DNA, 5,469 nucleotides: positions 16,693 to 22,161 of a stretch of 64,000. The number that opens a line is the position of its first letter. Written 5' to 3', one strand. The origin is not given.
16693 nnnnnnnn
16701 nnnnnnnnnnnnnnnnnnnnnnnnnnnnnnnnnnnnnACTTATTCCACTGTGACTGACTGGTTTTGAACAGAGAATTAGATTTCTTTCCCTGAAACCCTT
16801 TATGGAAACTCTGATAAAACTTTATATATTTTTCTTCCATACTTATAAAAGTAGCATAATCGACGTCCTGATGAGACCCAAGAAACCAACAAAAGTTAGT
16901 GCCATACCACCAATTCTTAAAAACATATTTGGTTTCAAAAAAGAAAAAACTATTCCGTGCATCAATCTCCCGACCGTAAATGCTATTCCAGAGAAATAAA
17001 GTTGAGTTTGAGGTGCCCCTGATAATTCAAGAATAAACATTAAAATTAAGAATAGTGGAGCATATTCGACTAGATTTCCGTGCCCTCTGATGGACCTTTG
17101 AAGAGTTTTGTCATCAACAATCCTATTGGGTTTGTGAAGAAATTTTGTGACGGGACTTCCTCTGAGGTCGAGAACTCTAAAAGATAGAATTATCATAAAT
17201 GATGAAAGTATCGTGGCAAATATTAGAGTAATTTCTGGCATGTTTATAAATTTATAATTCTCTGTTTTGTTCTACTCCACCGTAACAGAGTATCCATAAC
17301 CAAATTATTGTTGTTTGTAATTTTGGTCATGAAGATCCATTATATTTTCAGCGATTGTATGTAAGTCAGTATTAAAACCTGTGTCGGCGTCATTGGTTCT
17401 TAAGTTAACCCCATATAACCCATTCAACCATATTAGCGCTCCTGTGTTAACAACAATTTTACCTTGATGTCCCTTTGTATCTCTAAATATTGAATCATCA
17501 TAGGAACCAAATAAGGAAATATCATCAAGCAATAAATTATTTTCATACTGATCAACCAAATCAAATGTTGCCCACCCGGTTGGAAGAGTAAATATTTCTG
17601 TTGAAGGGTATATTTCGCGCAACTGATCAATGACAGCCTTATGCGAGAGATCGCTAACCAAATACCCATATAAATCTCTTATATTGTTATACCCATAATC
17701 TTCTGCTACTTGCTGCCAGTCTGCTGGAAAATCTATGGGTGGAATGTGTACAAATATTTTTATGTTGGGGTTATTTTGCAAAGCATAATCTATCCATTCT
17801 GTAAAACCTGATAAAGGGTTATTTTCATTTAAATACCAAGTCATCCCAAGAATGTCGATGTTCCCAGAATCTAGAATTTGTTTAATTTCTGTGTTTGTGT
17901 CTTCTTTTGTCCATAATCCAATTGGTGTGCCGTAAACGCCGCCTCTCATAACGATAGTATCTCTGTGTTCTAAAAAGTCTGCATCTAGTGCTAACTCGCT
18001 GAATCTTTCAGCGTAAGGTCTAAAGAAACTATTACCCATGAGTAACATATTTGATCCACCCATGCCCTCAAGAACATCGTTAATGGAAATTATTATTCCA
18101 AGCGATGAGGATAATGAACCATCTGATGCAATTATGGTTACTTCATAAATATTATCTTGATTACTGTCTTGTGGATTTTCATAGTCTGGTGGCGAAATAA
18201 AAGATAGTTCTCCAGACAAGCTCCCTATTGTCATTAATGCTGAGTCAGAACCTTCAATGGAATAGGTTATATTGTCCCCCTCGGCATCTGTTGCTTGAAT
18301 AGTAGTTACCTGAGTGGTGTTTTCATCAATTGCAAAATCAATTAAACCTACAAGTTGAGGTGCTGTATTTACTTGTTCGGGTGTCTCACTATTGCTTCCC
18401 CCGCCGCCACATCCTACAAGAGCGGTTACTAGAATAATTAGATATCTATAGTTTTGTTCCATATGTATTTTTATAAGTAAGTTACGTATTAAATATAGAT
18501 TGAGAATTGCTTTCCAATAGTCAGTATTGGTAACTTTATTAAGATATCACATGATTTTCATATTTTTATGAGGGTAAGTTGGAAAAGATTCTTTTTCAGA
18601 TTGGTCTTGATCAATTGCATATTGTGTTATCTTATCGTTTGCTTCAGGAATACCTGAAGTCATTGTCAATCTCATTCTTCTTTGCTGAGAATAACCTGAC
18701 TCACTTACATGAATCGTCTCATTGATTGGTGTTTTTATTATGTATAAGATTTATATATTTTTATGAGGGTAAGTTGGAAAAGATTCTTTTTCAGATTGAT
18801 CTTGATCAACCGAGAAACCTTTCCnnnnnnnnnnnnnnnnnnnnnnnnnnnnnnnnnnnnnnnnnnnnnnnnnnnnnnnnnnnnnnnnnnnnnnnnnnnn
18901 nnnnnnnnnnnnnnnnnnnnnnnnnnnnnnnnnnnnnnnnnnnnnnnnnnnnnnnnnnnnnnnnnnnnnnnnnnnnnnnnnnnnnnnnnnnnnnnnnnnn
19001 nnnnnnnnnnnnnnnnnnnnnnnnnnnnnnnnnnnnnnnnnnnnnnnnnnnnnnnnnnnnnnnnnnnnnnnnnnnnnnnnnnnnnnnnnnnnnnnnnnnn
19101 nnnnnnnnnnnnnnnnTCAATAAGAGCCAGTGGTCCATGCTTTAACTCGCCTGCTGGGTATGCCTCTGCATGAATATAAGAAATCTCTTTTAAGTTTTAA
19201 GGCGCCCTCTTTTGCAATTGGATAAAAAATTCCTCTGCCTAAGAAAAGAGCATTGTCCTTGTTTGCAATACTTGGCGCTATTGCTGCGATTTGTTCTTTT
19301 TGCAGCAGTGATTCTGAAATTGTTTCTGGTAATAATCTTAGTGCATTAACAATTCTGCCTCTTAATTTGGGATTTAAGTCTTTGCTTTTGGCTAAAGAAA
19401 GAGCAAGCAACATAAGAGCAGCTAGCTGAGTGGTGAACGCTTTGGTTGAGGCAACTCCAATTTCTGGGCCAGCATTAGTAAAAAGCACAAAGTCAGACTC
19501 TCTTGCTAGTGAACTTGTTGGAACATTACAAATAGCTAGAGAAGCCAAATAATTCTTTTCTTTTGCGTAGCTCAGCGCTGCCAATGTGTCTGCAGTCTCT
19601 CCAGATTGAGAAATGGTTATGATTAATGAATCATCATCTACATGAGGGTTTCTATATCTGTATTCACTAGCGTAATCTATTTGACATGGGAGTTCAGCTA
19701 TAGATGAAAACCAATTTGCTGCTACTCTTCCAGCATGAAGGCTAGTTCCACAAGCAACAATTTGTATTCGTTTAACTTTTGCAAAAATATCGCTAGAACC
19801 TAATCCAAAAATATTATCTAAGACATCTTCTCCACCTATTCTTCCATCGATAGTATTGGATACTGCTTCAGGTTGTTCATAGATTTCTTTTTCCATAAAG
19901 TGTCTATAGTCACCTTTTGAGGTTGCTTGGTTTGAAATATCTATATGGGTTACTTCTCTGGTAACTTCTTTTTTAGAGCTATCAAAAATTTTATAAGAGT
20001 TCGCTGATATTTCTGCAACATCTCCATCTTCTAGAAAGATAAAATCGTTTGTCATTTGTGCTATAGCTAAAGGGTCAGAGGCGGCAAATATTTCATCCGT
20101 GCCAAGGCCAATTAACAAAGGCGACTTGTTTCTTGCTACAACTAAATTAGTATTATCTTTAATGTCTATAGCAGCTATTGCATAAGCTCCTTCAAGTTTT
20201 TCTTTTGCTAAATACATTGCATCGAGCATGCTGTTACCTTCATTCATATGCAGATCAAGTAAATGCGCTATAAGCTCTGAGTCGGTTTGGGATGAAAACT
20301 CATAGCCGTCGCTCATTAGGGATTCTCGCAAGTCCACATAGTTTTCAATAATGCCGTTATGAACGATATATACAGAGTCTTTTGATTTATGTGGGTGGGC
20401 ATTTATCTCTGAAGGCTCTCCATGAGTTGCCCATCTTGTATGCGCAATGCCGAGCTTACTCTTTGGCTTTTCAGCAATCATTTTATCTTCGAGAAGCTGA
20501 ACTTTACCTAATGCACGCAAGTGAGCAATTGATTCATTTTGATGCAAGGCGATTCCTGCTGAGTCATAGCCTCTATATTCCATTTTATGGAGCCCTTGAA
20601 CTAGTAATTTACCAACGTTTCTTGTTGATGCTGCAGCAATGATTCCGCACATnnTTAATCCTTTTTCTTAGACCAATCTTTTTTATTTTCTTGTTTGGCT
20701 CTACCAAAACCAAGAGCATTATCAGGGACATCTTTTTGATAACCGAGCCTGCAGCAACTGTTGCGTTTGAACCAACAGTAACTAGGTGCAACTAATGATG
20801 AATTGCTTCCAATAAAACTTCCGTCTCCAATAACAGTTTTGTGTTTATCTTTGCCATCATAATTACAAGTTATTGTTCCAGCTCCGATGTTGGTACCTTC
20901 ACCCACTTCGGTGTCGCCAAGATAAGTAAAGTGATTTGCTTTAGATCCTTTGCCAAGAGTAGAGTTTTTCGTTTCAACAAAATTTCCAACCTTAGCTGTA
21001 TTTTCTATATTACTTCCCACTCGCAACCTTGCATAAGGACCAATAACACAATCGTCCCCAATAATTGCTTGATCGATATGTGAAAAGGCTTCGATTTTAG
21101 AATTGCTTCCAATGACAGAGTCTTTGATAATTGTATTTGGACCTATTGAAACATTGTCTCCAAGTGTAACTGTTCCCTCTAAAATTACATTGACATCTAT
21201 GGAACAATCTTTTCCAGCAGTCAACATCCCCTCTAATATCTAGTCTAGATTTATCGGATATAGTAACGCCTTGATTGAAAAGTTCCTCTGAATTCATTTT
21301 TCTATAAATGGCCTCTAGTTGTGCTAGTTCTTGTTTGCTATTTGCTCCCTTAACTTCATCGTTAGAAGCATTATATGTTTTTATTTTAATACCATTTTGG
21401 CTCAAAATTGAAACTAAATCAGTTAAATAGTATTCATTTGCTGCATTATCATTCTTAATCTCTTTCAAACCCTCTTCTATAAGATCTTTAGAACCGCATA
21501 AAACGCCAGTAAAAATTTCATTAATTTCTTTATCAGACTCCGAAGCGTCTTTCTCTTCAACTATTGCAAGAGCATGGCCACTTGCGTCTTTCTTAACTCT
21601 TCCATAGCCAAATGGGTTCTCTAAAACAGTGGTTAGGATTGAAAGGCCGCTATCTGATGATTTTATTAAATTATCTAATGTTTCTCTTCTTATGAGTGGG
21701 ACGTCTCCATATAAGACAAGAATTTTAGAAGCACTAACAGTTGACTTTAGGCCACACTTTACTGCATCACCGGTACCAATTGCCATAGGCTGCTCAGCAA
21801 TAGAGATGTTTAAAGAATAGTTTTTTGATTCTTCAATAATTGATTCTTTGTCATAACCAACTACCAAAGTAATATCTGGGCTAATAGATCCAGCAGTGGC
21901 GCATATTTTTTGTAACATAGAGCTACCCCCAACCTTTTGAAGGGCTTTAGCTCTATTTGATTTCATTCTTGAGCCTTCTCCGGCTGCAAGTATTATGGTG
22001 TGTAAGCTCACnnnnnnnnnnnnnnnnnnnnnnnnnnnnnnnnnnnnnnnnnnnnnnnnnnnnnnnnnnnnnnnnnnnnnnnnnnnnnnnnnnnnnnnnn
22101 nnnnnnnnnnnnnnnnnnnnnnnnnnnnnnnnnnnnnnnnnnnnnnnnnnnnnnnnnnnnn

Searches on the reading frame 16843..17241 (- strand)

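Call 56: search_protein_families(library=pfam, proteins=[window:16843-17241:-], max_evalue=0.001)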
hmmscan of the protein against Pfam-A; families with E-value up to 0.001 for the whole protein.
window:16843-17241:- (132 aa): 1 family
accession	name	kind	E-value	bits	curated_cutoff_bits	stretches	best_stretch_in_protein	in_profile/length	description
PF01124.23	MAPEG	-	9.5e-19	68.2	23.4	1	6-126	2-126/129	MAPEG family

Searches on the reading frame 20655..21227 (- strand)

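Call 56: search_protein_families(library=pfam, proteins=[window:20655-21227:-], max_evalue=0.001)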
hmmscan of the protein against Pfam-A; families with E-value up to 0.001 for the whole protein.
window:20655-21227:- (190 aa): 5 families
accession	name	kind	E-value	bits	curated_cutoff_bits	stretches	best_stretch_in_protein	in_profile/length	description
PF00132.30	Hexapep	-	1.1e-24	85.5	27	2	36-68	1-34/36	Bacterial transferase hexapeptide (six repeats)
PF25084.1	LbH_EIF2B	-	3.1e-15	56.5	54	2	5-83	25-102/105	EIF2B subunit epsilon LbH domain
PF14602.12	Hexapep_2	-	4.6e-06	26.7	27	0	131-143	2-14/34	Hexapeptide repeat of succinyl-transferase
PF25087.1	GMPPB_C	-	5.6e-06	26.5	39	1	5-70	14-73/110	GMPPB C-terminal domain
PF24894.1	Hexapep_GlmU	-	8.5e-06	26.3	23.3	0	33-69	31-67/104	GlmU-like, C-terminal hexapeptide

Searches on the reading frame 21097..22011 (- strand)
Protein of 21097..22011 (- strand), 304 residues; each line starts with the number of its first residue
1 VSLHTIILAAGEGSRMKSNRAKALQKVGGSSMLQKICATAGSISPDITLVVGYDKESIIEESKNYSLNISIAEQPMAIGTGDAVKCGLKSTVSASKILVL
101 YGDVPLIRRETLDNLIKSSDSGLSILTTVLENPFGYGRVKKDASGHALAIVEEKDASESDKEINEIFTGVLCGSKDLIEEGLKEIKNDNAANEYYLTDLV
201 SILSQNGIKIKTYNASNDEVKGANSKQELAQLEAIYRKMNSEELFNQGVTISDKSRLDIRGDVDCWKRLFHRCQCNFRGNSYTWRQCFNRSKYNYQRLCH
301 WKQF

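Call 56: search_protein_families(library=pfam, proteins=[window:21097-22011:-], max_evalue=0.001)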
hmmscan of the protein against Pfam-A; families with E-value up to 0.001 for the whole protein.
window:21097-22011:- (304 aa): 3 families
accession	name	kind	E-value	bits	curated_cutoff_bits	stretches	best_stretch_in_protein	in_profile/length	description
PF12804.13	NTP_transf_3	-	6.3e-18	65.9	27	1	6-123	2-116/160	MobA-like NTP transferase domain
PF00483.29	NTP_transferase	-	2.9e-09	37.3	21.2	1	5-153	2-163/245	Nucleotidyl transferase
PF01128.25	IspD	-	1.2e-06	28.9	27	1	4-121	2-119/221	2-C-methyl-D-erythritol 4-phosphate cytidylyltransferase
